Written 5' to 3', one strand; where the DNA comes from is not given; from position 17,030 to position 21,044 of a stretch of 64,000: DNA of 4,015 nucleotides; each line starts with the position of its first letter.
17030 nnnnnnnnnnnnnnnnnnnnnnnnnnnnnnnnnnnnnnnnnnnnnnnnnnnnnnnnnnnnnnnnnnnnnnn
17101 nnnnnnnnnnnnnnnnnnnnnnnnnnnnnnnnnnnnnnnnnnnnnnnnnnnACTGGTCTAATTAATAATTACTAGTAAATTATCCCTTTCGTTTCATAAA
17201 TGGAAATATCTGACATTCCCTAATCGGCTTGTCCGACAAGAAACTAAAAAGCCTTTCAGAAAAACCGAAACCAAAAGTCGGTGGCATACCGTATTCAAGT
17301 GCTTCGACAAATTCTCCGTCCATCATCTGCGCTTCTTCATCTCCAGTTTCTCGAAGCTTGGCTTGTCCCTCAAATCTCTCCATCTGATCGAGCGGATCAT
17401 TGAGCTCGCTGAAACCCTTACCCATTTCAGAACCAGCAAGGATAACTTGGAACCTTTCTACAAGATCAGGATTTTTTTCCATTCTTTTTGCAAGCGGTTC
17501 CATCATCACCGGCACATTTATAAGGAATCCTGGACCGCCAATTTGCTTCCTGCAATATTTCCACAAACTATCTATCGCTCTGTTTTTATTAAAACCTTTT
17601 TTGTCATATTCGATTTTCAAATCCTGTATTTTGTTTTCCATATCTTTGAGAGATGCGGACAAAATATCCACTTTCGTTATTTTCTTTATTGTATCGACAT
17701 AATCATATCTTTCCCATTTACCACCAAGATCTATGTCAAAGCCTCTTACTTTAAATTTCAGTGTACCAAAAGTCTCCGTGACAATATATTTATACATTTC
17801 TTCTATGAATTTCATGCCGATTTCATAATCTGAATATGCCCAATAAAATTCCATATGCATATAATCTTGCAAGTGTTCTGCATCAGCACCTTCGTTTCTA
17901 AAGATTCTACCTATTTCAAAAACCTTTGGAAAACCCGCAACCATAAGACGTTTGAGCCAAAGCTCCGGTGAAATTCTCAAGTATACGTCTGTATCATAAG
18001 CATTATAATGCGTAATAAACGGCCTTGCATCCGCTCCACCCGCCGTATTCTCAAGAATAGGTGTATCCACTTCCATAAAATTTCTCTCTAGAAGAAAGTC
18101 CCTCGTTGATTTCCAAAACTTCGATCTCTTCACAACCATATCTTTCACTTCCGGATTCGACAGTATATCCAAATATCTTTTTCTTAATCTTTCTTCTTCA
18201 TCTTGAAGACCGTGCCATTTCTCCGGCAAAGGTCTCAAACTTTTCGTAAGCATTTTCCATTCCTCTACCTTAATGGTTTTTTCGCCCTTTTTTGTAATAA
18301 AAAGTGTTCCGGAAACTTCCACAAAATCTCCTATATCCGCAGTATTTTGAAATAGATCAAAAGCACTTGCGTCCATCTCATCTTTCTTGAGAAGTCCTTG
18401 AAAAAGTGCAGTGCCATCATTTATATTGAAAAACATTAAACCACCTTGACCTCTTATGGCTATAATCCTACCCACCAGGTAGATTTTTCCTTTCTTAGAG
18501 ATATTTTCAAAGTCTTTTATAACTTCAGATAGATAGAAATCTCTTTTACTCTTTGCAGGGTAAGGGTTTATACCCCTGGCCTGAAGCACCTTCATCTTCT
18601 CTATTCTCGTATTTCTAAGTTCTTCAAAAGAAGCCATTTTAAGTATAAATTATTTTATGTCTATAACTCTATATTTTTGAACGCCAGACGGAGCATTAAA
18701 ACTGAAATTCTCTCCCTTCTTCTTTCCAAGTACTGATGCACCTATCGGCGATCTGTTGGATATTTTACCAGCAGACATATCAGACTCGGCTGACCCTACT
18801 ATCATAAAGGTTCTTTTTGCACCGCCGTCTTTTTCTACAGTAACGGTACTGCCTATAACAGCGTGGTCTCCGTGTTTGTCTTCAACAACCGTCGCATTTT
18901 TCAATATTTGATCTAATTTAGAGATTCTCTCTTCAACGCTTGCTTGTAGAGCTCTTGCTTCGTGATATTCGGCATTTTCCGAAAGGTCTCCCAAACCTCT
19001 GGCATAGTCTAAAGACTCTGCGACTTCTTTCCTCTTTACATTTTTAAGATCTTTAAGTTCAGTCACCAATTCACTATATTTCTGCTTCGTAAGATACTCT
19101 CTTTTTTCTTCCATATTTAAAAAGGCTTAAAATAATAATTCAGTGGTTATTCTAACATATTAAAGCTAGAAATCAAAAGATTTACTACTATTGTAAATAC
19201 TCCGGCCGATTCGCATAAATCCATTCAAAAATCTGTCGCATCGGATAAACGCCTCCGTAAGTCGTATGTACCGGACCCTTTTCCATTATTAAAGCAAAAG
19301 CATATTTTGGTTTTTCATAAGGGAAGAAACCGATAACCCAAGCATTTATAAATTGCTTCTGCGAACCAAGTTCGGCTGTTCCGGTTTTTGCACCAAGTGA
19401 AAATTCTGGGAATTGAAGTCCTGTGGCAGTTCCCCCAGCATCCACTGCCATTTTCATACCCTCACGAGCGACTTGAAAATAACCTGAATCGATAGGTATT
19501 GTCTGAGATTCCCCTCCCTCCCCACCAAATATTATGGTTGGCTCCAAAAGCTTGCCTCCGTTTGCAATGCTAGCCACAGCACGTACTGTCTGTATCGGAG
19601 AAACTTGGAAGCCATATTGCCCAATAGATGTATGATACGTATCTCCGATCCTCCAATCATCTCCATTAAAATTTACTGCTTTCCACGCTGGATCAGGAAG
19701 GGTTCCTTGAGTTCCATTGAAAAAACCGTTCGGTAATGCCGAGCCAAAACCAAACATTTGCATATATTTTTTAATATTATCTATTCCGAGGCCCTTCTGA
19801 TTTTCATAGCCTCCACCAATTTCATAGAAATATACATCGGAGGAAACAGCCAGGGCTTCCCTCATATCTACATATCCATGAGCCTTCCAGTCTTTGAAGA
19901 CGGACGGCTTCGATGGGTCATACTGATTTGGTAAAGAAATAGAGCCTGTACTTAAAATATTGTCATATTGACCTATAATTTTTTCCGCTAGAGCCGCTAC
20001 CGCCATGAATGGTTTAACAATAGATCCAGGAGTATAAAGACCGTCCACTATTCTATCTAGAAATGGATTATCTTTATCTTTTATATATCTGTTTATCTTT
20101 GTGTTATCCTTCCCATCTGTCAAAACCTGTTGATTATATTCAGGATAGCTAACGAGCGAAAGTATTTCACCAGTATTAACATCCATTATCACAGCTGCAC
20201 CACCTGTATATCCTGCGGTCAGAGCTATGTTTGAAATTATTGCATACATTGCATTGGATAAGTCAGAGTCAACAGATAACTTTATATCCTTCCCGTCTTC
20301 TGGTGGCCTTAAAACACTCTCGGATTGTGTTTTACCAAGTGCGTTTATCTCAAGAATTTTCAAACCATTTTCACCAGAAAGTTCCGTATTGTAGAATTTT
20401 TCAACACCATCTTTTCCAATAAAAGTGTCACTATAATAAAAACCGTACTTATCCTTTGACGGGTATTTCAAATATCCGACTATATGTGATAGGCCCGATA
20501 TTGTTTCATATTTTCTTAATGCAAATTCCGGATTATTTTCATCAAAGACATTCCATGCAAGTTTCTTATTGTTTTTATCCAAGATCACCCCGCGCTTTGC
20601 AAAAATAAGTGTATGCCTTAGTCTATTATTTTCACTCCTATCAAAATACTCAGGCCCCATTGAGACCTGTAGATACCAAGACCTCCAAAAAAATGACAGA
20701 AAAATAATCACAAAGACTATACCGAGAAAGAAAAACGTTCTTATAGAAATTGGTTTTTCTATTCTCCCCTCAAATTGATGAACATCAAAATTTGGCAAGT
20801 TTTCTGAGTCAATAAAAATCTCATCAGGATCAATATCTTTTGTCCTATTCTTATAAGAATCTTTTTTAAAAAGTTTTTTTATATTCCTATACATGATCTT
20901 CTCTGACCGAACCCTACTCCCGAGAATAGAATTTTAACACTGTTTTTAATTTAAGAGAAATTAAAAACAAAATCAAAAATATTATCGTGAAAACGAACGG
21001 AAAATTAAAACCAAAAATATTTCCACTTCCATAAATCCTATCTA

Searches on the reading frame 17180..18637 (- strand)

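Call 9: search_protein_families(library=pfam, proteins=[window:17180-18637:-], max_evalue=0.001)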
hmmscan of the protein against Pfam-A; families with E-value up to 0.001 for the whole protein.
window:17180-18637:- (485 aa): 3 families
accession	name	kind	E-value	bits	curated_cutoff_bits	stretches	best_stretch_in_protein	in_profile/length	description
PF00152.25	tRNA-synt_2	-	3.1e-69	233.8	25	1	146-481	1-307/308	tRNA synthetases class II (D, K and N)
PF01336.31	tRNA_anti-codon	-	1.3e-12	47.9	27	1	54-130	3-75/75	OB-fold nucleic acid binding domain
PF01409.25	tRNA-synt_2d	-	6.7e-05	22.9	19.8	1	238-297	104-162/246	tRNA synthetases class II core domain (F)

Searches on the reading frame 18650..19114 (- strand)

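Call 72: search_protein_families(library=pfam, proteins=[window:18650-19114:-], max_evalue=0.0001)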
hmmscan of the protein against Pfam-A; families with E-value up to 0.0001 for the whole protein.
window:18650-19114:- (154 aa): 2 families
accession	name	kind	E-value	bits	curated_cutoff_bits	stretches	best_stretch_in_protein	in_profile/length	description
PF03449.20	GreA_GreB_N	-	5.1e-23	81.5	24.5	1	7-76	2-71/71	Transcription elongation factor, N-terminal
PF01272.25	GreA_GreB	-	2e-22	79.4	26.9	1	83-154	4-76/77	Transcription elongation factor, GreA/GreB, C-term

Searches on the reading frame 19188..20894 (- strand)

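Call 9: search_protein_families(library=pfam, proteins=[window:19188-20894:-], max_evalue=0.001)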
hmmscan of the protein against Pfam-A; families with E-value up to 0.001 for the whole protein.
window:19188-20894:- (568 aa): 2 families
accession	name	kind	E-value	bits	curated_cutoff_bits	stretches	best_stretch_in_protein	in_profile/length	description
PF00905.27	Transpeptidase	-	5.7e-50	170.6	22.1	1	232-548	1-287/299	Penicillin binding protein transpeptidase domain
PF03717.20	PBP_dimer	-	2e-11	45.1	24.4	1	127-192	108-178/180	Penicillin-binding Protein dimerisation domain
